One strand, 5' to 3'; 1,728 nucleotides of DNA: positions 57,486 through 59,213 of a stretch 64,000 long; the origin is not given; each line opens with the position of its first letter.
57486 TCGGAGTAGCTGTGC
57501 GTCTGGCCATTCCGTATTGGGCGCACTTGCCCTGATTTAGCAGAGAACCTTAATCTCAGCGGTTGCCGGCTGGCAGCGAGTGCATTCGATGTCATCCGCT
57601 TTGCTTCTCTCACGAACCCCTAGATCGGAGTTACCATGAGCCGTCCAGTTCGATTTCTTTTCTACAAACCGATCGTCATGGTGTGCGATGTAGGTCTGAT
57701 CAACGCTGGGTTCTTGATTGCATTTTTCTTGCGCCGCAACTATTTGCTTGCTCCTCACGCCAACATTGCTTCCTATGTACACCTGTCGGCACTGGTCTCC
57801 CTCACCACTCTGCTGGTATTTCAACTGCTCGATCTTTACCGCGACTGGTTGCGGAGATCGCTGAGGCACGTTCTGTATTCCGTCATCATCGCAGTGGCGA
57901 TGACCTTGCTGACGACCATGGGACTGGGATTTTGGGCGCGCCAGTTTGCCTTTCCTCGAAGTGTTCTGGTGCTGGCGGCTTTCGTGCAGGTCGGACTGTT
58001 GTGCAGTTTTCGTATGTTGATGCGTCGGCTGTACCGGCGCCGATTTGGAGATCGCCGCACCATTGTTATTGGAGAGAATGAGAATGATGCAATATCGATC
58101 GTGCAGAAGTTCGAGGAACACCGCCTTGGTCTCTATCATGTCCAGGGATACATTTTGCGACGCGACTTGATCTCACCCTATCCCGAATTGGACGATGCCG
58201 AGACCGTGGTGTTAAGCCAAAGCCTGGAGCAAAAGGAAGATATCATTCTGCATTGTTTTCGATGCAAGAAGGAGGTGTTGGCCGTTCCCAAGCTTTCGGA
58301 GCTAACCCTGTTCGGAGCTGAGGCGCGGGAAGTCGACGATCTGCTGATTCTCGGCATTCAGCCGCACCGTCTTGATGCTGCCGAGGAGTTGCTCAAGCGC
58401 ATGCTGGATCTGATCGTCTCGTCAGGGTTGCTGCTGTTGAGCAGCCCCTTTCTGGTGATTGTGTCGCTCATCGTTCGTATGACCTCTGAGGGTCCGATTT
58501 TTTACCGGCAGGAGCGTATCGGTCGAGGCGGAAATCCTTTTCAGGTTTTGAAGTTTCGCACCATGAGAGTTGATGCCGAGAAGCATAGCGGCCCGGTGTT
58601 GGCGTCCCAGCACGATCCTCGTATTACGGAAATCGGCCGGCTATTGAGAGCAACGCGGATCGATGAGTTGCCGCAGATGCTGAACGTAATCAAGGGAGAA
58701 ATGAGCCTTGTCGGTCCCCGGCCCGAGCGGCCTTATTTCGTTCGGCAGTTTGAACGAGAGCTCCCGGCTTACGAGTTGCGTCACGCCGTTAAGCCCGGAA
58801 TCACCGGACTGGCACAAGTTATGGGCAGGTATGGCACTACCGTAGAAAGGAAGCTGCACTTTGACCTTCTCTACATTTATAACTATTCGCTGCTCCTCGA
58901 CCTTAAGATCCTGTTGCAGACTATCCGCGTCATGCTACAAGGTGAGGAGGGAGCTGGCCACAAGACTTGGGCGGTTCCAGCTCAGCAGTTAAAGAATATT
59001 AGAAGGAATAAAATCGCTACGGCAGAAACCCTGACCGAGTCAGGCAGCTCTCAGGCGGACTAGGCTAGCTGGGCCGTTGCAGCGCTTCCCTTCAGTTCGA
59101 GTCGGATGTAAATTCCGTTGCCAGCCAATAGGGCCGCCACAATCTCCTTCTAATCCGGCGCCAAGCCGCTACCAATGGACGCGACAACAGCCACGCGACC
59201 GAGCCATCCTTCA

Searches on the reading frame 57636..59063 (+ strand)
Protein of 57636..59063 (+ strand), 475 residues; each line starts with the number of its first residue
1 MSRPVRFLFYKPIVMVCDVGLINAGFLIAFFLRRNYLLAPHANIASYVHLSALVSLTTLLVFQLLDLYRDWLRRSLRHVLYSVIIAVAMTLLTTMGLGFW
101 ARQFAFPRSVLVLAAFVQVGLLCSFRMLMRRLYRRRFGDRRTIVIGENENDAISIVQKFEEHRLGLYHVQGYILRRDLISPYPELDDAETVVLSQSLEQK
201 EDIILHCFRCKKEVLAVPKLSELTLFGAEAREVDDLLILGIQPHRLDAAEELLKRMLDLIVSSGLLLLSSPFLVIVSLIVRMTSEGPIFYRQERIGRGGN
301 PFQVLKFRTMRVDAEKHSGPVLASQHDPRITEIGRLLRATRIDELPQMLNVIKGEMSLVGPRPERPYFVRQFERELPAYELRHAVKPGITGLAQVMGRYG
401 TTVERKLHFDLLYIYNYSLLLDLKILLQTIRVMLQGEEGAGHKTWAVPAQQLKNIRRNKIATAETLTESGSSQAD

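Call 76: search_protein_families(library=pfam, proteins=[window:57636-59063:+], max_evalue=0.00001)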
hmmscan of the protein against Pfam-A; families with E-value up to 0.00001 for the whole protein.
window:57636-59063:+ (475 aa): 2 families
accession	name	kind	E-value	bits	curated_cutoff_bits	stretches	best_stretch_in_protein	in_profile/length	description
PF02397.22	Bac_transf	-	2.2e-67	226.5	27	1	254-434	1-178/179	Bacterial sugar transferase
PF13727.12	CoA_binding_3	-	1.2e-09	38.9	25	1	64-175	2-112/175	CoA-binding domain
